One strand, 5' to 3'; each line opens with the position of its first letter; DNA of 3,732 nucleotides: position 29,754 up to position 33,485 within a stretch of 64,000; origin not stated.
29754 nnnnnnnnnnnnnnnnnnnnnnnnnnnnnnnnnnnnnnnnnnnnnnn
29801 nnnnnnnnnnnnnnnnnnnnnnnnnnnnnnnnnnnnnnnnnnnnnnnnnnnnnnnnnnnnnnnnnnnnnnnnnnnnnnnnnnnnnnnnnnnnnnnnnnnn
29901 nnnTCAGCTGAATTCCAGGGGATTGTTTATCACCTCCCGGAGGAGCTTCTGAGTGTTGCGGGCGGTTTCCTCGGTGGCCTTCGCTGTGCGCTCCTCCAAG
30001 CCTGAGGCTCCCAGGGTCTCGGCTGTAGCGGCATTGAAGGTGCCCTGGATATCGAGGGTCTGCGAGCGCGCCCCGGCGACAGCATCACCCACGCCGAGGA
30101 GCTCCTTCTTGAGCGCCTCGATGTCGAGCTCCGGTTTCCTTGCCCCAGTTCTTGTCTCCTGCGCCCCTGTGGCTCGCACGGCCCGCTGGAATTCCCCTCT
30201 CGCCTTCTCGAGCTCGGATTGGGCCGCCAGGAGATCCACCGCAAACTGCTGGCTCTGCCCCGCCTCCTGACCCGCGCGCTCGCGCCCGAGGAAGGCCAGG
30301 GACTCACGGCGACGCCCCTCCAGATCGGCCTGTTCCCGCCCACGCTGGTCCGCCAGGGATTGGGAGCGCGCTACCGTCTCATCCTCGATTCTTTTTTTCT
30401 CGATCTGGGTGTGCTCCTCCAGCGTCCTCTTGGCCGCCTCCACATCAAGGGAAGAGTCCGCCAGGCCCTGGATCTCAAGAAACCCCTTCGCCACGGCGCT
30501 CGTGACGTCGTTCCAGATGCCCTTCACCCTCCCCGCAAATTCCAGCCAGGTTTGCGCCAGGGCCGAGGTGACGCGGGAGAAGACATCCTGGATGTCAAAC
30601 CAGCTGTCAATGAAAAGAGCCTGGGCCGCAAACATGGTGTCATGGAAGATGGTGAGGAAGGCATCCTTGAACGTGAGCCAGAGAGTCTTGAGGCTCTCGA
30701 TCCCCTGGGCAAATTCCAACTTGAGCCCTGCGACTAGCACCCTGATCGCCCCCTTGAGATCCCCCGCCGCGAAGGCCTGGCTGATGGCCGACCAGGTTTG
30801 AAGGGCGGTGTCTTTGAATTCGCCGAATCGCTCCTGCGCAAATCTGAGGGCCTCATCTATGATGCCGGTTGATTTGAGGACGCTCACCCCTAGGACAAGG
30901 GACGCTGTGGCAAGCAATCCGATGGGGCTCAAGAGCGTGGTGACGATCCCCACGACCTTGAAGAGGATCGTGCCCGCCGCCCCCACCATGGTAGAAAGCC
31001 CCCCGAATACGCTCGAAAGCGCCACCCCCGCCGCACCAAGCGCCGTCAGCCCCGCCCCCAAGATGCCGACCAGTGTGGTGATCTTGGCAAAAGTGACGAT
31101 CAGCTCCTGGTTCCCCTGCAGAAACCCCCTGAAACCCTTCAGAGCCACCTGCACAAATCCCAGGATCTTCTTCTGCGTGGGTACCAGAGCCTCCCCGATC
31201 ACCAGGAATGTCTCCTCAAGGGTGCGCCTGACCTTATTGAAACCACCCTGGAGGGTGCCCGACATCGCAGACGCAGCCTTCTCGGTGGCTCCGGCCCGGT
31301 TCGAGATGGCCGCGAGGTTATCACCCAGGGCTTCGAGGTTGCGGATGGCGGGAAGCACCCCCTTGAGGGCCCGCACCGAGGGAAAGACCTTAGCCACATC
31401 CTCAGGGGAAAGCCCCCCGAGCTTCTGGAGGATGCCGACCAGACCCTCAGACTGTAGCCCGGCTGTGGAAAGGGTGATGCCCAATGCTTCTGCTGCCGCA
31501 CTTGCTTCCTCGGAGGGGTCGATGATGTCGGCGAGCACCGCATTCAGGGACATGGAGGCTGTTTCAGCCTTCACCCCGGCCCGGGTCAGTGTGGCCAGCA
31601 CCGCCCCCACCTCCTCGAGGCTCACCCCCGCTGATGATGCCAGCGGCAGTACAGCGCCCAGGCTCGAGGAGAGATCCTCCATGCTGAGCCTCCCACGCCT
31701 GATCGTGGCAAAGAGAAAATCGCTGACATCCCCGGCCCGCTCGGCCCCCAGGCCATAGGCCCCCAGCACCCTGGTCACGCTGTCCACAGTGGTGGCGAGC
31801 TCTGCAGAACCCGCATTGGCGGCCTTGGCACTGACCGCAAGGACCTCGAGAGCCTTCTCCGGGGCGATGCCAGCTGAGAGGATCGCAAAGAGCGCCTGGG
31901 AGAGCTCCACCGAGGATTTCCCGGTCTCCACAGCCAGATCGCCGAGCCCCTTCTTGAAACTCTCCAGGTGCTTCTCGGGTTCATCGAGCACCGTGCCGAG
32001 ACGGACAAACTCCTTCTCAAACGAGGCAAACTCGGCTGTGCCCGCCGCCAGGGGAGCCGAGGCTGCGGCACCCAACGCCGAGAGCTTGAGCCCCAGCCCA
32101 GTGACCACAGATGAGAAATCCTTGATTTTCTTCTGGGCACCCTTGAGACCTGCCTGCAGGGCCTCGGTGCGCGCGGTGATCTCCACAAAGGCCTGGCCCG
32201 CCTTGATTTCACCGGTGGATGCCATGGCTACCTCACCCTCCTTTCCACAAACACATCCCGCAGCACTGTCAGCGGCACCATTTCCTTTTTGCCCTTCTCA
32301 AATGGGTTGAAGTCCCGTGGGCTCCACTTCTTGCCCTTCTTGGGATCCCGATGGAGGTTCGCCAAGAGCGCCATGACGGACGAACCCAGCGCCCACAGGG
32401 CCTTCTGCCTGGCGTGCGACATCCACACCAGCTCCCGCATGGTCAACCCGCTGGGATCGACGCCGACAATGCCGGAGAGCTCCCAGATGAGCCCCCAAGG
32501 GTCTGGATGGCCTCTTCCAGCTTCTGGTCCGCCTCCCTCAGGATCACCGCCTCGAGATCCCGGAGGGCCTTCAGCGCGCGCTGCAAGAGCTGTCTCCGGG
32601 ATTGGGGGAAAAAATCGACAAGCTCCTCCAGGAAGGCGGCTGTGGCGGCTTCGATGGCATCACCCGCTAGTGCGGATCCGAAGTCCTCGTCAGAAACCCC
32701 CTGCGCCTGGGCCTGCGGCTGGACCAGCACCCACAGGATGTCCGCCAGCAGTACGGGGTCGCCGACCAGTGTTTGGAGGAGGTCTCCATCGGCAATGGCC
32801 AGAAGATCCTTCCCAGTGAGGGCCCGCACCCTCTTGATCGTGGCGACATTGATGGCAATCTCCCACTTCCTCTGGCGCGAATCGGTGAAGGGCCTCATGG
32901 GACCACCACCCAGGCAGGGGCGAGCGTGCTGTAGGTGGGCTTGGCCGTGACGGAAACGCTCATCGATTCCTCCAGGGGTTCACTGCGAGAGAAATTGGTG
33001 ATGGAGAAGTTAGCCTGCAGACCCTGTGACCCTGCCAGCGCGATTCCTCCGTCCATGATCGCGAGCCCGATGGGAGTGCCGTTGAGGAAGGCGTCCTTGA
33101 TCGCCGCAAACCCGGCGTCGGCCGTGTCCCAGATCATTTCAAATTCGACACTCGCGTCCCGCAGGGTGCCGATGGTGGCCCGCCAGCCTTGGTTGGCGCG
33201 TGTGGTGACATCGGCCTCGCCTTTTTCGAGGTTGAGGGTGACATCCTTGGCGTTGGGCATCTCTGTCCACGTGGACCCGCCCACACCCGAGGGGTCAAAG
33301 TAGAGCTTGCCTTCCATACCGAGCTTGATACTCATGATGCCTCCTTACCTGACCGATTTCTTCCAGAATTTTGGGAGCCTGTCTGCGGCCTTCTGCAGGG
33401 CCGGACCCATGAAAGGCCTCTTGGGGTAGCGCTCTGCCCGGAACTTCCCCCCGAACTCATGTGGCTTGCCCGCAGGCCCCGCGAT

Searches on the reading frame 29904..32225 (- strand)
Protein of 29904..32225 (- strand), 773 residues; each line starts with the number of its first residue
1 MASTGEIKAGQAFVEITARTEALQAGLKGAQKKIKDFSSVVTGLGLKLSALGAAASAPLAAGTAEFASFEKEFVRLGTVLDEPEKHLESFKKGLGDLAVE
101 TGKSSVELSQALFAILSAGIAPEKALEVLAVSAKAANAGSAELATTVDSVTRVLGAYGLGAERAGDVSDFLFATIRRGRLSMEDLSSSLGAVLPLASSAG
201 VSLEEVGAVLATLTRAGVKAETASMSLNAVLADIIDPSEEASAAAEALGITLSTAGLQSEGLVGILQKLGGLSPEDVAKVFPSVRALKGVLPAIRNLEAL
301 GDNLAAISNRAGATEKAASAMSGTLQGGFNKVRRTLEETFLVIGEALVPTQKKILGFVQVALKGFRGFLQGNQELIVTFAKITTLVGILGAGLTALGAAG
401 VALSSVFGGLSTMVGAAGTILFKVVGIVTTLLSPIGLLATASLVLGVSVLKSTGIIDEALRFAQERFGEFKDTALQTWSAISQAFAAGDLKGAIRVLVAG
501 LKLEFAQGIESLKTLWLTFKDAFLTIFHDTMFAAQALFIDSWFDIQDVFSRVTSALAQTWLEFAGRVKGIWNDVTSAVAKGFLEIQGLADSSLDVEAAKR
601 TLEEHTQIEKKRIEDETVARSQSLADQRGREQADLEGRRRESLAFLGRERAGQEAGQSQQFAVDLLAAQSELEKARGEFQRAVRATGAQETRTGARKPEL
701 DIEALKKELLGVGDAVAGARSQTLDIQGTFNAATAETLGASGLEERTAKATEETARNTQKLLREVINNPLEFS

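Call 12: search_protein_families(library=phrogs, proteins=[window:29904-32225:-], max_evalue=0.001)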
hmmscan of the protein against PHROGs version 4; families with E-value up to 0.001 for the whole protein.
window:29904-32225:- (773 aa): 25 families
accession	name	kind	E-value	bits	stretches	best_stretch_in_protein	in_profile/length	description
phrog_1533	-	tail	1e-52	180.1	1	5-485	190-711/1688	tail length tape measure protein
phrog_1272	-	tail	4.9e-48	164.8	1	21-586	213-791/1606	tail length tape measure protein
phrog_991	-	tail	2.7e-47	162.2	1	14-578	236-822/1966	tail length tape measure protein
phrog_28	-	tail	1.2e-45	157.6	1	11-755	230-880/1228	tail length tape measure protein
phrog_4704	-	tail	4.3e-44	152.2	1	11-424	156-583/625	tail length tape measure protein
phrog_36688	-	tail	8.4e-26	90.8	1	49-395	58-414/1600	tail length tape measure protein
phrog_23013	-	tail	6.7e-24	84.7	1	29-446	99-519/1379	tail length tape measure protein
phrog_14441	-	tail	1.5e-20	75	1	21-228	15-240/241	tail length tape measure protein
phrog_37649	-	tail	3.3e-20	72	1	58-431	449-809/2006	tail length tape measure protein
phrog_167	-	tail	9.2e-20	71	1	22-579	240-807/1555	tail length tape measure protein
phrog_9228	-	tail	4.6e-16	59.3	1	5-500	154-621/1425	tail length tape measure protein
phrog_5493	-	tail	9.6e-16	58.3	1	24-252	28-256/1102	tail length tape measure protein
phrog_1293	-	tail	5.9e-15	55.2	1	21-442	128-578/1424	tail length tape measure protein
phrog_19074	-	unknown function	1.1e-14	54.3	1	55-355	144-452/1384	-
phrog_58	-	tail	1.4e-14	54.5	1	21-578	277-860/1544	tail length tape measure protein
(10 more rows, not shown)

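Call 85: find_related_loci(query=window:29904-32225:-, collection=viral_contigs, flank=10000)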
Query window:29904-32225:- (773 aa) in viral_contigs; peptide patterns used: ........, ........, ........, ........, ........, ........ (x = any residue, [..] = any of these).
52 stretches matched a pattern; 1 encode a relative of the query (tblastn E <= 1e-3); 1 distinct loci.
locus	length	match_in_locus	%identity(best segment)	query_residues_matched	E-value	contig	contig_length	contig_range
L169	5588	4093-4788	32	66-292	9e-28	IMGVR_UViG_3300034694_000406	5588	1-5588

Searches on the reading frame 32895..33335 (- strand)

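Call 89: search_protein_families(library=pfam, proteins=[window:32895-33335:-], max_evalue=0.001)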
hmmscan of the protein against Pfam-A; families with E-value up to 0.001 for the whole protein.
window:32895-33335:- (146 aa): 1 family
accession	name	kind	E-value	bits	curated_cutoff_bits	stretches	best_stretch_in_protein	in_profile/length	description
PF06199.17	Phage_tail_2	-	9.2e-10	39.1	23.8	1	19-131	17-124/132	Phage tail tube protein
